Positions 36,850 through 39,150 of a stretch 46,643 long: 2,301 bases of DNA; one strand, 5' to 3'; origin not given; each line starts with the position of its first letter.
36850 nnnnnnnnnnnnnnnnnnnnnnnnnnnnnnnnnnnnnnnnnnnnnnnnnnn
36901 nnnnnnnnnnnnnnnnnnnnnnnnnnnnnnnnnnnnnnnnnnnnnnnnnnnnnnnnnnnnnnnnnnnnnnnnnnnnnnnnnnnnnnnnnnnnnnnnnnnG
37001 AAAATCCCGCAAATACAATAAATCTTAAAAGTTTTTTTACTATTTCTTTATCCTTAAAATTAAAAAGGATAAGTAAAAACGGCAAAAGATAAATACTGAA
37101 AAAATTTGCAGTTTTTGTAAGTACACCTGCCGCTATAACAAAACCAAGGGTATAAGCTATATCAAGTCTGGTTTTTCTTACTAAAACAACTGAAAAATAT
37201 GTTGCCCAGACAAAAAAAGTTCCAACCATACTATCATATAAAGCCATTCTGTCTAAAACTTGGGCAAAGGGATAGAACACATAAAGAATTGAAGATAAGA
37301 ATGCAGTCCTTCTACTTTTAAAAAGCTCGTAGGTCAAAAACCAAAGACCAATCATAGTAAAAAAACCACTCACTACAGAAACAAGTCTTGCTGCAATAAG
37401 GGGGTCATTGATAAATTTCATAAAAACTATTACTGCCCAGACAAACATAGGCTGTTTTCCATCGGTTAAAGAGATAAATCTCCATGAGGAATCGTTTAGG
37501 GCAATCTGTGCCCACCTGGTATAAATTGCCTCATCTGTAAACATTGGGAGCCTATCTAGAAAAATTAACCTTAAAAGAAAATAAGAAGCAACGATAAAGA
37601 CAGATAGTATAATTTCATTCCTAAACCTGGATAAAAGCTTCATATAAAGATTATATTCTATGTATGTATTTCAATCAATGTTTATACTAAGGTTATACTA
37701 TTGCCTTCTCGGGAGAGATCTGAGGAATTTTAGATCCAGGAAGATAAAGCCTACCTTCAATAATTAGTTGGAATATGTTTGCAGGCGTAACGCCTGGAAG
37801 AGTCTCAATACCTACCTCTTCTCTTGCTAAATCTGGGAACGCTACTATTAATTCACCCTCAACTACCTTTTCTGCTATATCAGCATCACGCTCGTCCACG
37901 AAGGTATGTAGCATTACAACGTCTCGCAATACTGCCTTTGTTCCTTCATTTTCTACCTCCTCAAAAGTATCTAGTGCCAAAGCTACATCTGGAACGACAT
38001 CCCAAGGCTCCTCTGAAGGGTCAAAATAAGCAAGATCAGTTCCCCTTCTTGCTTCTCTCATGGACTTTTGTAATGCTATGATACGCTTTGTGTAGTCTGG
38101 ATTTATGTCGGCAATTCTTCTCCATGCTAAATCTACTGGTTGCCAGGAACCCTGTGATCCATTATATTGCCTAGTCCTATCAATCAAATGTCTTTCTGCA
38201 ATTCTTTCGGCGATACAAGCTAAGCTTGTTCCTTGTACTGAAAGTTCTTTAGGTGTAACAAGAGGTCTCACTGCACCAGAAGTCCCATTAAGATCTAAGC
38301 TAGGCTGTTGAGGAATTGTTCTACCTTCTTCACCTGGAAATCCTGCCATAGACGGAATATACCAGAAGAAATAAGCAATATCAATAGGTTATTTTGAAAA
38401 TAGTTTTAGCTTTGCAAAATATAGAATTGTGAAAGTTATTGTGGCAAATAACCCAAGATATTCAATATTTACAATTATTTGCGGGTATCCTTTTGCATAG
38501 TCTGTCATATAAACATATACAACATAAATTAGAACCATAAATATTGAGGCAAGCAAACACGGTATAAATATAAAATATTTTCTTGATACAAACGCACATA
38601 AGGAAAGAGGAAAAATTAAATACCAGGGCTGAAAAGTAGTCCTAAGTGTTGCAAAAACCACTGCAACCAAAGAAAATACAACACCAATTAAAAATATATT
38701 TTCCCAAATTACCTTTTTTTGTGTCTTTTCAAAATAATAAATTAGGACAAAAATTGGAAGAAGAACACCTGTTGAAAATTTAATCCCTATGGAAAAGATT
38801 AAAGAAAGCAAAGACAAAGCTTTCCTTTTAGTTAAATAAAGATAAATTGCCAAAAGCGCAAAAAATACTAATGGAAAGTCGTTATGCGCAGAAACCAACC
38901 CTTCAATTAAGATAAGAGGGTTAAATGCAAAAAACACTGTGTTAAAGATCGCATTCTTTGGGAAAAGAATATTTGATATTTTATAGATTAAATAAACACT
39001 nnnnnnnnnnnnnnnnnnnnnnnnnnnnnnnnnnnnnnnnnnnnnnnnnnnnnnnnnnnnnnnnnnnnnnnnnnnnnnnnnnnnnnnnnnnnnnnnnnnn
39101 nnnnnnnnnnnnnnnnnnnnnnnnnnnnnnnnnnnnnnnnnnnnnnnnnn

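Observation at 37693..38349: Orphan 218-aa soluble protein with its own leaderless-type promoter, wedged inside the membrane-protein array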

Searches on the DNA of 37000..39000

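Call 115: search_rna_families(source=window, start=37000, end=39000, threshold=evalue, max_evalue=1)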
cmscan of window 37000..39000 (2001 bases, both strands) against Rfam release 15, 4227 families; matches with E-value up to 1: 1.
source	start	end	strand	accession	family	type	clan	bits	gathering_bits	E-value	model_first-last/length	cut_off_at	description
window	37500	37580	-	RF04338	Plastid-psbJ-2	Cis-reg;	CL00152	21.1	65.6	0.43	1-144/144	no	Plastid-psbJ-2 3UTR RNA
